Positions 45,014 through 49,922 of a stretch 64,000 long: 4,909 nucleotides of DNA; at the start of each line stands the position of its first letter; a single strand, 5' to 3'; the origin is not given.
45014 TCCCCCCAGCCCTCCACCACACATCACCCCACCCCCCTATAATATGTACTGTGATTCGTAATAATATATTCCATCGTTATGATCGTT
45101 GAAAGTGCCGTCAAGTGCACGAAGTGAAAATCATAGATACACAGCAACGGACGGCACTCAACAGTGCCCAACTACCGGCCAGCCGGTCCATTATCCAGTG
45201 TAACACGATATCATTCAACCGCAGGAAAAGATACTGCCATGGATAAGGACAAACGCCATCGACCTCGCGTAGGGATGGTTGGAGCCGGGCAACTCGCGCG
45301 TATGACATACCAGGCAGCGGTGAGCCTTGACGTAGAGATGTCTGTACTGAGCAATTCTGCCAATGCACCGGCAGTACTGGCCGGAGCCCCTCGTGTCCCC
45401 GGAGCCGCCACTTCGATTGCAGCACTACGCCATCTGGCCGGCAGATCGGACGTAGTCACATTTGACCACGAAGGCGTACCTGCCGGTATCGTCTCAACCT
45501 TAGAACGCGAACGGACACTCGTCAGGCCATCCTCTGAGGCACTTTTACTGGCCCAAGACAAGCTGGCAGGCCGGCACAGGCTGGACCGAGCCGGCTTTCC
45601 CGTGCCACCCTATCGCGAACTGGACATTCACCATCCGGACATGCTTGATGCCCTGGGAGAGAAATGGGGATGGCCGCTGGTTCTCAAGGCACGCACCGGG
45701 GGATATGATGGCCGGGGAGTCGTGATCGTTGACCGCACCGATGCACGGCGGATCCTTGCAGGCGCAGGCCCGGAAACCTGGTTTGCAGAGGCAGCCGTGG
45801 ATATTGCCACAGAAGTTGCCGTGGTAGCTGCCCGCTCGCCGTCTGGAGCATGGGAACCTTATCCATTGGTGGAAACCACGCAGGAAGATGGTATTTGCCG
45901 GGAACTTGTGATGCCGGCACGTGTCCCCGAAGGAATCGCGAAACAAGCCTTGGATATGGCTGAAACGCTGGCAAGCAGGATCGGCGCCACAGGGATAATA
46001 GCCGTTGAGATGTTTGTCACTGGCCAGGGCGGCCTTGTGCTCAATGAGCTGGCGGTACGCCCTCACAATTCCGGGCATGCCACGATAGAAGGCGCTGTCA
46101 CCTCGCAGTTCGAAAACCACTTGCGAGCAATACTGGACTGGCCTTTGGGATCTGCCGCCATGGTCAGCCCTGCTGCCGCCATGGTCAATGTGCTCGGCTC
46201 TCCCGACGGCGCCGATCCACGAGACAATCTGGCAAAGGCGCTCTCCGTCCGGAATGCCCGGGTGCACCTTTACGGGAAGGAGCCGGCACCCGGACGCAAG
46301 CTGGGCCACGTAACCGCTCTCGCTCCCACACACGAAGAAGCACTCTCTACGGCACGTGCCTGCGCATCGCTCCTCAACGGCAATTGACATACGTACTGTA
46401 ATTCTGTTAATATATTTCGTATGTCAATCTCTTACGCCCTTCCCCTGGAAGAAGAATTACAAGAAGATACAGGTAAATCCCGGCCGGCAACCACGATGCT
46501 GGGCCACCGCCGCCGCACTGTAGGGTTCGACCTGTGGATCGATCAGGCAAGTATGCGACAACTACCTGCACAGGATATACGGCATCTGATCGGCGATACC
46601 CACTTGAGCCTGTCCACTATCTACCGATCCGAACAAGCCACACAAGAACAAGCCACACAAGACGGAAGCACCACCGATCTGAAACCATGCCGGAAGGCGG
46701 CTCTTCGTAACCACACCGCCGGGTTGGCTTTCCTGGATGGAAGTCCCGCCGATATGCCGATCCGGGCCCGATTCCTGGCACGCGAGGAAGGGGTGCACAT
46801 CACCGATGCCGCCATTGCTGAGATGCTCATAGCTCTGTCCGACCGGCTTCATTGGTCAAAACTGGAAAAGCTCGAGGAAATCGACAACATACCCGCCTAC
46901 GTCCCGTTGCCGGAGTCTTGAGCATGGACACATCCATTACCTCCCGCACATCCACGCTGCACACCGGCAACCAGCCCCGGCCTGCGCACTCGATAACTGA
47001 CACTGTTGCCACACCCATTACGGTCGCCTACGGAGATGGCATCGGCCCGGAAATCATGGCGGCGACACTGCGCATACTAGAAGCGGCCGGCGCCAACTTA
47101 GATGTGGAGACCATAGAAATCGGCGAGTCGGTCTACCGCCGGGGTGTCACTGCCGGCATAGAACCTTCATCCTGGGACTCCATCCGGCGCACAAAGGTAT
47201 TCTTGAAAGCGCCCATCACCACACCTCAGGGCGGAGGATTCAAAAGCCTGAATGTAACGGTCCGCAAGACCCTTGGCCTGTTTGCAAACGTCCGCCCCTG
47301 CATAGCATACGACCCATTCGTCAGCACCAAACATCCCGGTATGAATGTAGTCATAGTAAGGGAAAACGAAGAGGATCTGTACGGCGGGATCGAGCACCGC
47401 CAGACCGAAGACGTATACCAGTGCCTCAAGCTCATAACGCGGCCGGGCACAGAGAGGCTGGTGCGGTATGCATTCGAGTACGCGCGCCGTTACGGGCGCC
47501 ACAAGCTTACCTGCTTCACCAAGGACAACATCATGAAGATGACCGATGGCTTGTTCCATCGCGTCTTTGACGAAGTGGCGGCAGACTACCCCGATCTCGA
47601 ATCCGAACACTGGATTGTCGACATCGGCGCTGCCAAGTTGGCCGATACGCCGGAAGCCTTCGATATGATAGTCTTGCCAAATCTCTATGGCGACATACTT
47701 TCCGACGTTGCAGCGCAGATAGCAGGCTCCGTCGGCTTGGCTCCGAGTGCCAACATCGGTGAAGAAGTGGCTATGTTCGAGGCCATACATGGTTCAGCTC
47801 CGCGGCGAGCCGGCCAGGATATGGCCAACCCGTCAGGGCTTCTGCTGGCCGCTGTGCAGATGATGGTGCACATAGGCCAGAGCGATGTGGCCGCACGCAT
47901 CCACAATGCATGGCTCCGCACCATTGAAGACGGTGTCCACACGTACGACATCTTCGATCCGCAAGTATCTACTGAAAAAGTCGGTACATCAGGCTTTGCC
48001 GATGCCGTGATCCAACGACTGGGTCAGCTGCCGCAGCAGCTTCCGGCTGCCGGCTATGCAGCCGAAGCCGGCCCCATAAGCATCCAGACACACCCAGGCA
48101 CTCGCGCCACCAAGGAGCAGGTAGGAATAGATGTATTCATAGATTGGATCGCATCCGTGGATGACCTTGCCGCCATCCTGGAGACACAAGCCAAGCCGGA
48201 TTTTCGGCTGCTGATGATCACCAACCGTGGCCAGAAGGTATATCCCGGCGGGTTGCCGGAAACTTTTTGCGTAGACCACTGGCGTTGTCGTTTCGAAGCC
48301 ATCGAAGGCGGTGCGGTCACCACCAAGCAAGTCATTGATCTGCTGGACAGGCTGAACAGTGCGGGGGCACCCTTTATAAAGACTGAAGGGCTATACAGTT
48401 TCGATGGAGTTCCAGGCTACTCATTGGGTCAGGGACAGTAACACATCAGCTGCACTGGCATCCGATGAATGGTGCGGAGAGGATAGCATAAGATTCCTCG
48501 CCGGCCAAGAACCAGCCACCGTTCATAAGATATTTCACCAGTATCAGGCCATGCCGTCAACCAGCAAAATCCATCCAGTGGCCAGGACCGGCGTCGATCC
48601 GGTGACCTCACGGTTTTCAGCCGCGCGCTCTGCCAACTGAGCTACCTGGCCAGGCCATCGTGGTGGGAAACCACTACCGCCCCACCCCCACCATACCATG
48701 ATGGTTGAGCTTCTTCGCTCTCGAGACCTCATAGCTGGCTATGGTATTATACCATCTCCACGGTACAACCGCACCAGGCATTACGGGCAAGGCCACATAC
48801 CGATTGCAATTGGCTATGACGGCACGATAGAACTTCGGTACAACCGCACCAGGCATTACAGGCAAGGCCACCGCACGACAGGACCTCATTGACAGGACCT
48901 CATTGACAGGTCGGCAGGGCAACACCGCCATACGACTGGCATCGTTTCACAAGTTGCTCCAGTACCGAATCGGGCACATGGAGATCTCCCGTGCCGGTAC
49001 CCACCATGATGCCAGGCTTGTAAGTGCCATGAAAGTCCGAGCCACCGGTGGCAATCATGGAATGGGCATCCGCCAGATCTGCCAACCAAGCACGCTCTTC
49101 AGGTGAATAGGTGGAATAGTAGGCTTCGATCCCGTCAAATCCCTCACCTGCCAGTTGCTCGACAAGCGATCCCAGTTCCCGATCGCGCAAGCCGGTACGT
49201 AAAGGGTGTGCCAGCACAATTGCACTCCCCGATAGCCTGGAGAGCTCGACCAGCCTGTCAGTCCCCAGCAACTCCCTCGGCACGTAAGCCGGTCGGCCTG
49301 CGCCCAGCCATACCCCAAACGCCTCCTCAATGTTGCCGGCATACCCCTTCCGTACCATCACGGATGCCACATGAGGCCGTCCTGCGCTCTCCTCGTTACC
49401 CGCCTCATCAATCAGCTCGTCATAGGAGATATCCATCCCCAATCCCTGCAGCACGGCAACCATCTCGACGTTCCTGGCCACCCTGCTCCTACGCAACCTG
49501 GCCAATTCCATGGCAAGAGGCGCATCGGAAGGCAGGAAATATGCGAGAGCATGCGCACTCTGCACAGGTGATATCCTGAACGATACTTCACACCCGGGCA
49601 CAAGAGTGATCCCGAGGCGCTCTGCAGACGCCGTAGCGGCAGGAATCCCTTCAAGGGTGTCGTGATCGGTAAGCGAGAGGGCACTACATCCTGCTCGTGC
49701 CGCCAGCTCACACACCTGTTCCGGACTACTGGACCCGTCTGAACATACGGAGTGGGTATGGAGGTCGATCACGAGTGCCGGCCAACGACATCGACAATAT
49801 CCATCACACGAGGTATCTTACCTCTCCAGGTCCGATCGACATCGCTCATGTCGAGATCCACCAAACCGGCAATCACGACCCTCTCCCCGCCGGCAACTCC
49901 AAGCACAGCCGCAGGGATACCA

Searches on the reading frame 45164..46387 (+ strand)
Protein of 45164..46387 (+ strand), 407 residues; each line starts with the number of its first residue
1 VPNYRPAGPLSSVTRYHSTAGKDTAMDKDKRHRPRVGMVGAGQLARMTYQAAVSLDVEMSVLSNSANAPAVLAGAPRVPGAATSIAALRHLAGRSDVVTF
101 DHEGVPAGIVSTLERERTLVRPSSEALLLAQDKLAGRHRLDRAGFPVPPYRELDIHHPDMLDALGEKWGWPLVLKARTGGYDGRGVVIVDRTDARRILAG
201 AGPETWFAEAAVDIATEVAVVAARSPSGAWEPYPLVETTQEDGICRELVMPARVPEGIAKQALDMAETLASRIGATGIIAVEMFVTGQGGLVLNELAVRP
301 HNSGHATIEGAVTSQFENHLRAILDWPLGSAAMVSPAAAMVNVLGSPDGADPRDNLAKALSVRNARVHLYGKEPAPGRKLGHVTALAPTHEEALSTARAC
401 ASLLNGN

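Call 60: search_protein_families(library=pfam, proteins=[window:45164-46387:+], max_evalue=0.00001)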
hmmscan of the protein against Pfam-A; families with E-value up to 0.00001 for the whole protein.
window:45164-46387:+ (407 aa): 3 families
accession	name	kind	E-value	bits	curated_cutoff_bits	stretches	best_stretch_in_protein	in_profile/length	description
PF02222.28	ATP-grasp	-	2.9e-47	161.1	27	1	139-316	2-179/179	ATP-grasp domain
PF22660.2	RS_preATP-grasp-like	-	3.2e-19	69.6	27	1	35-131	3-98/98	Ribonucleotide synthetase preATP-grasp domain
PF17769.7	PurK_C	-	9e-18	64.2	22.6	1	338-394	1-54/56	Phosphoribosylaminoimidazole carboxylase C-terminal domain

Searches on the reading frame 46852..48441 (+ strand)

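Call 47: search_protein_families(library=pfam, proteins=[window:46852-48441:+], max_evalue=0.00001)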
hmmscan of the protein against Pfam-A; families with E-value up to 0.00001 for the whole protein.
window:46852-48441:+ (529 aa): 2 families
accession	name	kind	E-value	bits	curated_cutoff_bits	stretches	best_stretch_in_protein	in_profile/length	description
PF00180.25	Iso_dh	-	1.7e-90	304.2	27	1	56-386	2-348/348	Isocitrate/isopropylmalate dehydrogenase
PF18324.6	Isocitrate_DH_C_bact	-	1.4e-39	135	25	1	421-529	1-110/110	Bacterial isocitrate dehydrogenase, C-terminal domain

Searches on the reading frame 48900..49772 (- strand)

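Call 47: search_protein_families(library=pfam, proteins=[window:48900-49772:-], max_evalue=0.00001)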
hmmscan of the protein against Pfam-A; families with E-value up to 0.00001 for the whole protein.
window:48900-49772:- (290 aa): 1 family
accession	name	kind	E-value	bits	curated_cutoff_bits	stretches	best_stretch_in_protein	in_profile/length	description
PF02811.25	PHP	-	1.9e-12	48.2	26.4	1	3-69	1-67/164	PHP domain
